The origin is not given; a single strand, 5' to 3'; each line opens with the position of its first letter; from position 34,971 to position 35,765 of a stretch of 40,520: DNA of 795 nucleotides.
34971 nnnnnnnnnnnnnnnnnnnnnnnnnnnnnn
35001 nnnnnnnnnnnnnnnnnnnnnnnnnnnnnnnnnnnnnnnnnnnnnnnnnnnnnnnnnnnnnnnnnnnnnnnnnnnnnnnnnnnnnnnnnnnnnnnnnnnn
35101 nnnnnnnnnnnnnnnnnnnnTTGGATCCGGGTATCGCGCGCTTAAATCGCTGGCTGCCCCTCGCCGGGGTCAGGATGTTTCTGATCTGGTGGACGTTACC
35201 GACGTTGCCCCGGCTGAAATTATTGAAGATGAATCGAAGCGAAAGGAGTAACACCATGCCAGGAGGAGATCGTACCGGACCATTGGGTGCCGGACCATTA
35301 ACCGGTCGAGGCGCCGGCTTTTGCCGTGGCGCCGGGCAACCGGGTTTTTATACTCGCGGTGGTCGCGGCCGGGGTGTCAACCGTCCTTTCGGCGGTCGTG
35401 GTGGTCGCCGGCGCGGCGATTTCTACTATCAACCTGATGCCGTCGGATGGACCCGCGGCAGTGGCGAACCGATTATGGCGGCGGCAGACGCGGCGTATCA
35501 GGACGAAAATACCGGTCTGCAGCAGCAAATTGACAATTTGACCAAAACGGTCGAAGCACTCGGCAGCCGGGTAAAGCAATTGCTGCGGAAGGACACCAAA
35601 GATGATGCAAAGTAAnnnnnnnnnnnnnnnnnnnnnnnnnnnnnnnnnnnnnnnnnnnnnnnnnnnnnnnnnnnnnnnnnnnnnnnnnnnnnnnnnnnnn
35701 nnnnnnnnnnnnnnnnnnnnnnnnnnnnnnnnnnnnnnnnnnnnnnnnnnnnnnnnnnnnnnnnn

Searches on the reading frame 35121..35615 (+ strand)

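Call 6: search_protein_families(library=pfam, proteins=[window:35121-35615:+], max_evalue=0.01)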
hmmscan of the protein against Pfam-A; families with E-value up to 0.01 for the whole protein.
window:35121-35615:+ (164 aa): 1 family
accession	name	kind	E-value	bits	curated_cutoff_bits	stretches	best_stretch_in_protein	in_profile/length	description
PF17253.7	DUF5320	-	1.7e-19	71.2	27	1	46-154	1-99/99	Family of unknown function (DUF5320)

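Call 7: search_protein_families(library=ncbifam, proteins=[window:35121-35615:+], max_evalue=0.01)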
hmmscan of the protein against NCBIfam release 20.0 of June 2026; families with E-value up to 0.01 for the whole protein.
window:35121-35615:+ (164 aa): 0 families
